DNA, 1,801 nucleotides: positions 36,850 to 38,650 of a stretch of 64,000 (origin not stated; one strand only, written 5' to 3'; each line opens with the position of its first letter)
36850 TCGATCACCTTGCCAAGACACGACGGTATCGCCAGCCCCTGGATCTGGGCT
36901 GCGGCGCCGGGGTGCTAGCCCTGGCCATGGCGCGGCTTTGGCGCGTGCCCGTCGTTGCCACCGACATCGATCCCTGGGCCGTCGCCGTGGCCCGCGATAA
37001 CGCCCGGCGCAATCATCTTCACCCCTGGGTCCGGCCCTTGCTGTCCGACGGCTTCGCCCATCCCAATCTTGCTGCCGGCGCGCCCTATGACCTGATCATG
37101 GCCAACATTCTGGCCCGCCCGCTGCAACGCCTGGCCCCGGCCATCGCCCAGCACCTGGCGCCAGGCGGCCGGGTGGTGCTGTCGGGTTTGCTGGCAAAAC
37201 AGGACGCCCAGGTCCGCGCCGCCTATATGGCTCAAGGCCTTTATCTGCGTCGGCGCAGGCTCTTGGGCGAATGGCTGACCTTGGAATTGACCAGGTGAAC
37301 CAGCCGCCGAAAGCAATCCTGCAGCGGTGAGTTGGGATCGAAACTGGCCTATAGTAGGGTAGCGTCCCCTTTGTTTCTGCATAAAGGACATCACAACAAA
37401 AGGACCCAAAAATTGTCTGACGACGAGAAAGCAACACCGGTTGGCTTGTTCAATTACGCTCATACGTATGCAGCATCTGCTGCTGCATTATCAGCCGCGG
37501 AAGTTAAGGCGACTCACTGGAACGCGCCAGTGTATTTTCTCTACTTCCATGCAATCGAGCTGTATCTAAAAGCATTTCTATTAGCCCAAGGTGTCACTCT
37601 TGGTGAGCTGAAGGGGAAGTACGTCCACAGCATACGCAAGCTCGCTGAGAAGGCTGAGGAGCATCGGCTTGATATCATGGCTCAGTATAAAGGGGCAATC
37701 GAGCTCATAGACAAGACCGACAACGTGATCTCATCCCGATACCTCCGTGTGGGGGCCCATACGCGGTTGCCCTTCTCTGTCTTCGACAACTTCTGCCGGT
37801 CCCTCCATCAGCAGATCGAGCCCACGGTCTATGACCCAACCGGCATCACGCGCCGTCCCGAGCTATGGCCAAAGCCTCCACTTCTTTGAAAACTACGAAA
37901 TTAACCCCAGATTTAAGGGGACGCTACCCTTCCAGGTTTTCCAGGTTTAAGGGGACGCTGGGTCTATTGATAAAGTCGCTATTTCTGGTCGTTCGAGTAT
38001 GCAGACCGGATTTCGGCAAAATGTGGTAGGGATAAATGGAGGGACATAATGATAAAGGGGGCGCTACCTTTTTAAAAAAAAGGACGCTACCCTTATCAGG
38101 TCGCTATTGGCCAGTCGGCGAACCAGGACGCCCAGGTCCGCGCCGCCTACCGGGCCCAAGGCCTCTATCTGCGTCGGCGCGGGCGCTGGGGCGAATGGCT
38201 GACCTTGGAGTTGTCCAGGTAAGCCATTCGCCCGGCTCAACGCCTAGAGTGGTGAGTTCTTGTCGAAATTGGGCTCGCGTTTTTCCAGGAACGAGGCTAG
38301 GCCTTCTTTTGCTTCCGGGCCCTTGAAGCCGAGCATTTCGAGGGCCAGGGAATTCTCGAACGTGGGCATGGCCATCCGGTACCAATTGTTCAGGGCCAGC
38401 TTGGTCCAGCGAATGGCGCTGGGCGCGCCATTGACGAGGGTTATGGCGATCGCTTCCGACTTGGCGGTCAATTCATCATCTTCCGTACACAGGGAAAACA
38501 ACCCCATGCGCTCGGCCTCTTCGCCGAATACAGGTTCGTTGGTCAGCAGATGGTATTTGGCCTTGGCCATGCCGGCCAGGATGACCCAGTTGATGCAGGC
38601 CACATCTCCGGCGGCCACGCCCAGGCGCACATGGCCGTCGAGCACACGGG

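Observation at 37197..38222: Small low-GC insertion at the 3' end of prmA flanked by a ~105-nt duplication that rebuilds the prmA C-terminus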

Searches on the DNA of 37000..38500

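Call 73: search_rna_families(source=window, start=37000, end=38500, threshold=evalue, max_evalue=1)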
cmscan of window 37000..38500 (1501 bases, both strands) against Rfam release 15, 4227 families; matches with E-value up to 1: 1.
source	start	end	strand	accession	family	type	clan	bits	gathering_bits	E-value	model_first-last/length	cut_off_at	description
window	38185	38236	+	RF04287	mir-9195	Gene; miRNA;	-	21.3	90.5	0.34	15-71/87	no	mir-9195 microRNA precursor family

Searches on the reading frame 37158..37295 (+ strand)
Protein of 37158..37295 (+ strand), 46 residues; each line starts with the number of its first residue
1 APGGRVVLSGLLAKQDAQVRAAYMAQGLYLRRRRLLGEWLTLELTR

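Call 96: search_dna_similar(query=window:37158-37295:+, collection=phages, mode=protein, max_evalue=0.01, max_rows=15)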
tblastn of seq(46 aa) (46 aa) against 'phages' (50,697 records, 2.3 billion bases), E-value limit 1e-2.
No match.
